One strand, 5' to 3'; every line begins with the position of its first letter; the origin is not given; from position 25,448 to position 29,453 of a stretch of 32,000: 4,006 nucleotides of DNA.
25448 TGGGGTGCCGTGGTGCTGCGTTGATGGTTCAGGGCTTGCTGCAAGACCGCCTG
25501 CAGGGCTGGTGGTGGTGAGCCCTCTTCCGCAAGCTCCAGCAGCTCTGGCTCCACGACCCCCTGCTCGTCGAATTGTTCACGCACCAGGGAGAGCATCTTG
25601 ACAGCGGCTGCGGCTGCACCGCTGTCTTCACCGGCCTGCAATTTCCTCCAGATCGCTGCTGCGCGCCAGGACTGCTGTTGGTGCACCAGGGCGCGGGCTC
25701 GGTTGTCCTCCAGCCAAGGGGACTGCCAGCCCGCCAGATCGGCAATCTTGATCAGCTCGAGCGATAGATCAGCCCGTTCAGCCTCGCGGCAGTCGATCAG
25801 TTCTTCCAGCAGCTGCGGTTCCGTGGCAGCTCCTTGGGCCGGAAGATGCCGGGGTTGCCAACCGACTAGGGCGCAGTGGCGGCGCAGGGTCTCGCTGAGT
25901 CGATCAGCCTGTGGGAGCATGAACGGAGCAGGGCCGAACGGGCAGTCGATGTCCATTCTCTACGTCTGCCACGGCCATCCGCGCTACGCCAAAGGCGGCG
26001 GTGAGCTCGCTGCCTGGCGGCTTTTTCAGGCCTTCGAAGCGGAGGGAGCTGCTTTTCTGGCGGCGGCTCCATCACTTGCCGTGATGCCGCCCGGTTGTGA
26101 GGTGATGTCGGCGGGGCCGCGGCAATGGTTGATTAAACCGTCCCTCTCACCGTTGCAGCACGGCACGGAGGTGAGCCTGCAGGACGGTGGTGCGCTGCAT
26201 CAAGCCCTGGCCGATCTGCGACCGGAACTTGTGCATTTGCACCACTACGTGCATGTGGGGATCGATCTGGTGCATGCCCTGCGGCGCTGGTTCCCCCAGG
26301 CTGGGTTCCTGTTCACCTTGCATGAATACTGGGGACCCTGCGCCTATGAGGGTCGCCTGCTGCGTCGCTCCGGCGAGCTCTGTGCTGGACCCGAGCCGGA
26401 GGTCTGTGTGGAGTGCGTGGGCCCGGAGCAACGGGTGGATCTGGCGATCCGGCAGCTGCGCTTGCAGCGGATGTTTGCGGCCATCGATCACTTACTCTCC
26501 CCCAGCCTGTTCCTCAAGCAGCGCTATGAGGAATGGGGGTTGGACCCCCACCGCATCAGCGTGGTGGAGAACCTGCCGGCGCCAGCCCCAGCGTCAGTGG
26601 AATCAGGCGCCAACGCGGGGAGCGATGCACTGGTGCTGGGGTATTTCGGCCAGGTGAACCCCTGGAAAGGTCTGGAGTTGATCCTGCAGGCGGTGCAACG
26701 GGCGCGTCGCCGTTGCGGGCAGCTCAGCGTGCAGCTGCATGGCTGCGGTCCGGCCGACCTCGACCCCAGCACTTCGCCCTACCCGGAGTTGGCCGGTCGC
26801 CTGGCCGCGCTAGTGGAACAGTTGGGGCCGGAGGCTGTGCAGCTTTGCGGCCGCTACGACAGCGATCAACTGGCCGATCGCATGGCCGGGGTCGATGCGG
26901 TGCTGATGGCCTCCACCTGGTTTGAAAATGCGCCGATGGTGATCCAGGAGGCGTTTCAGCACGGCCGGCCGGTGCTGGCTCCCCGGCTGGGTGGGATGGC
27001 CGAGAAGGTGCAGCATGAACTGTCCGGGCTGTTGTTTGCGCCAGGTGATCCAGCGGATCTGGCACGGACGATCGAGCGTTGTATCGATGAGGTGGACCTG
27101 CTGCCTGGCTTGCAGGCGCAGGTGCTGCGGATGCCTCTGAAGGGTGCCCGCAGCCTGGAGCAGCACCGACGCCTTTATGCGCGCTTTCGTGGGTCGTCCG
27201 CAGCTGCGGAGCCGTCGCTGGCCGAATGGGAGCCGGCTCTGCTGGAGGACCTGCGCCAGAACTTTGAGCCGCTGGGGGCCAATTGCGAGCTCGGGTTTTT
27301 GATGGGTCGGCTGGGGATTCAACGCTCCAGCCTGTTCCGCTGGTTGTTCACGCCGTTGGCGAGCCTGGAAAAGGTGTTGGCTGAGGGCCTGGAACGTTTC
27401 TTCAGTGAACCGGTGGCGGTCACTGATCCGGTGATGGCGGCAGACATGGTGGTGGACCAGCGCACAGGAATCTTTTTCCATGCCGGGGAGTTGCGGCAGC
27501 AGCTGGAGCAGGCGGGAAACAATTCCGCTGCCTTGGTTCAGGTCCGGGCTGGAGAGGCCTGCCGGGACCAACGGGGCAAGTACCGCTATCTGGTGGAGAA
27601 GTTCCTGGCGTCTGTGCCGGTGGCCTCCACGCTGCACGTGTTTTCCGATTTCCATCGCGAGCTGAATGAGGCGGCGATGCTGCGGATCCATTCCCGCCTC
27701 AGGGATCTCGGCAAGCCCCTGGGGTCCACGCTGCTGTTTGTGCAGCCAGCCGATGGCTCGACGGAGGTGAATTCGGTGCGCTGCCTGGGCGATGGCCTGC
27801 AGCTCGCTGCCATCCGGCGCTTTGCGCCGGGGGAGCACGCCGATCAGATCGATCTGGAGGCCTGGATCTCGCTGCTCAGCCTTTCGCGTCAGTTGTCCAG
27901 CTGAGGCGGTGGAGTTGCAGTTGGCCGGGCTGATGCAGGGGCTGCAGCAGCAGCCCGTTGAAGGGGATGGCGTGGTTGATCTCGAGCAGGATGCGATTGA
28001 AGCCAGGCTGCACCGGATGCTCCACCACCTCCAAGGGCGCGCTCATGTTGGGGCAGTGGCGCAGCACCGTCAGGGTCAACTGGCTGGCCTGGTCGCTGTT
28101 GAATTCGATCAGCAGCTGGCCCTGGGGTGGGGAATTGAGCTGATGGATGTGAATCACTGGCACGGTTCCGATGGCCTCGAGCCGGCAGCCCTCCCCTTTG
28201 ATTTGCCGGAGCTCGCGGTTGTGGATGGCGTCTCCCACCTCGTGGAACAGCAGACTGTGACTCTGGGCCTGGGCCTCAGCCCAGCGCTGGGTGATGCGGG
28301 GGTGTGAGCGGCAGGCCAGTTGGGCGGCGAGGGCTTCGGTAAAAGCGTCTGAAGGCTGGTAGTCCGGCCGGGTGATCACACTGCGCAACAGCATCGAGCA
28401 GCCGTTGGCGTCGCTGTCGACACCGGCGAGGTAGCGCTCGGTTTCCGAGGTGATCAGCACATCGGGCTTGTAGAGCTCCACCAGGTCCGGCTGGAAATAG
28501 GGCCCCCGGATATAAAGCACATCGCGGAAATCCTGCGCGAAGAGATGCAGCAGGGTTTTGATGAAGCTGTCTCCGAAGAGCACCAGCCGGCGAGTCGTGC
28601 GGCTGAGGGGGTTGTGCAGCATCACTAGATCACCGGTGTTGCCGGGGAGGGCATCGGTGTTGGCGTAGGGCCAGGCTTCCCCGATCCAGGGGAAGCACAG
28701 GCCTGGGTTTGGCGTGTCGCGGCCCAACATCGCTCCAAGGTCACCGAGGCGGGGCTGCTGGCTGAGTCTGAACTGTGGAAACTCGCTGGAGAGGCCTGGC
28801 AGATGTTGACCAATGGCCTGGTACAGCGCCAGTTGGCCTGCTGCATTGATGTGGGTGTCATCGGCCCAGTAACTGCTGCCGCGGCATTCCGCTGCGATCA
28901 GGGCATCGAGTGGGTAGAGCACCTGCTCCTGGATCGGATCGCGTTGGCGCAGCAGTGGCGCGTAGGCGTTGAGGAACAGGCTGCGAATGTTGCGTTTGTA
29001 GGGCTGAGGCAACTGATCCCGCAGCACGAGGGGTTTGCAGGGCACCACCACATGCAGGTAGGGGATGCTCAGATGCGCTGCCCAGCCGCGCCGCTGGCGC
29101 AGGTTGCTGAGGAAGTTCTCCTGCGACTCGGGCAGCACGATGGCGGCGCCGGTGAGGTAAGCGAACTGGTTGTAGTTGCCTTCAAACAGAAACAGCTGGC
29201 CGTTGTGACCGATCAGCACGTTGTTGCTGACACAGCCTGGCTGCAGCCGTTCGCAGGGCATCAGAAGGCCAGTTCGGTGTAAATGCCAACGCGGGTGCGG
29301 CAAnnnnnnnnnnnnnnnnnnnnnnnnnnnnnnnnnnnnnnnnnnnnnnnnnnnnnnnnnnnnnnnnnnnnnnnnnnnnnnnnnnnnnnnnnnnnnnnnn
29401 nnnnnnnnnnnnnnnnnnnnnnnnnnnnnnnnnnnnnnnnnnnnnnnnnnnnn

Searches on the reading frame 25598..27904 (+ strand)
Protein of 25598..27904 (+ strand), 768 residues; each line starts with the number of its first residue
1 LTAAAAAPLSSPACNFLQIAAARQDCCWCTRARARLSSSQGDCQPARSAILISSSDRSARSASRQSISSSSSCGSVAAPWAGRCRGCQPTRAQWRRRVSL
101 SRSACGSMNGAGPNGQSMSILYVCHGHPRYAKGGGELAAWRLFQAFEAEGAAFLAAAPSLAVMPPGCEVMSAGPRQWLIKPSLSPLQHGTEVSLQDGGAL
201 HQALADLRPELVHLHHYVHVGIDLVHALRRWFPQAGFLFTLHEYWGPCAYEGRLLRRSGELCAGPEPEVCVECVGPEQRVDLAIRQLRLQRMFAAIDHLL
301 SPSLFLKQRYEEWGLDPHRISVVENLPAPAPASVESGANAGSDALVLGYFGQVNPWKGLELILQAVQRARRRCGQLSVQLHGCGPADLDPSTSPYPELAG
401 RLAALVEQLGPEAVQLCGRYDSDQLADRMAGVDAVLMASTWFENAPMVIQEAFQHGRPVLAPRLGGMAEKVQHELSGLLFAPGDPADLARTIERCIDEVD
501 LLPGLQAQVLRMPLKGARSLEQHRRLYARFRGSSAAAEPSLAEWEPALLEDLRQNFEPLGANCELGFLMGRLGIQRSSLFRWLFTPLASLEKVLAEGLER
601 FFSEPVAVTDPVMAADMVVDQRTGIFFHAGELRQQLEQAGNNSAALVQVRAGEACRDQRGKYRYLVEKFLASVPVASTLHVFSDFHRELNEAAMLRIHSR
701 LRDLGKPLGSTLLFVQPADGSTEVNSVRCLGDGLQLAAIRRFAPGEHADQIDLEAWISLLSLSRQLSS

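Call 35: search_protein_families(library=pfam, proteins=[window:25598-27904:+], max_evalue=0.001)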
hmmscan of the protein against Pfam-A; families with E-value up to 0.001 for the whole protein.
window:25598-27904:+ (768 aa): 5 families
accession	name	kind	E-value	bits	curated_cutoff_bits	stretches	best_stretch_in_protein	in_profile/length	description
PF13692.12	Glyco_trans_1_4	-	2.7e-20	73.5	27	1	346-497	3-141/142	Glycosyl transferases group 1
PF00534.26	Glycos_transf_1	-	4.2e-17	62.6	26.4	1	343-497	14-157/172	Glycosyl transferases group 1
PF13439.12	Glyco_transf_4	-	2.5e-09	37.8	28.5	1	133-325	2-164/170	Glycosyltransferase Family 4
PF13579.12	Glyco_trans_4_4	-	5.3e-05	24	29.7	1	133-325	1-157/158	Glycosyl transferase 4-like domain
PF20706.3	GT4-conflict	-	6.1e-05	22.6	26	1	338-478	194-327/385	Family 4 Glycosyltransferase in conflict systems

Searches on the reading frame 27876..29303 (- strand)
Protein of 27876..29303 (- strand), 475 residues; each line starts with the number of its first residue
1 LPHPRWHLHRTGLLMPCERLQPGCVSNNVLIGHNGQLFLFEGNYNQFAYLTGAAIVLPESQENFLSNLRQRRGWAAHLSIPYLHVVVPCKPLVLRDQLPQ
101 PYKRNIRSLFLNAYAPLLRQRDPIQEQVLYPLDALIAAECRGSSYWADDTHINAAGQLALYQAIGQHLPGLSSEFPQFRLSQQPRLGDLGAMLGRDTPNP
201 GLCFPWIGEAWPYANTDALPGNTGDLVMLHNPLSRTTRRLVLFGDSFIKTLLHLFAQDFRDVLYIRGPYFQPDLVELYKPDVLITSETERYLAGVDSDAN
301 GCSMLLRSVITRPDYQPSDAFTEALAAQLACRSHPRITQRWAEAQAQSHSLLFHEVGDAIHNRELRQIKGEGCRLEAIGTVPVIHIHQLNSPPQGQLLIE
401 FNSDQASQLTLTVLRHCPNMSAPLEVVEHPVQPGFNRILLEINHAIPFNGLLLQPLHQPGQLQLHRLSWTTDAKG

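Call 35: search_protein_families(library=pfam, proteins=[window:27876-29303:-], max_evalue=0.001)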
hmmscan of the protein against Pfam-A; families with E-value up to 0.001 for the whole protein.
window:27876-29303:- (475 aa): 0 families

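Call 61: search_protein_families(library=pfam, proteins=[window:27876-29303:-], max_evalue=0.1)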
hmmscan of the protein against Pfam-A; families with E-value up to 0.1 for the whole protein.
window:27876-29303:- (475 aa): 1 family
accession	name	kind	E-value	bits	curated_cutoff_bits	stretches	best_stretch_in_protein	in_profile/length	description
PF16822.11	ALGX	-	0.051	13.7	26.5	1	80-197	44-166/268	SGNH hydrolase-like domain, acetyltransferase AlgX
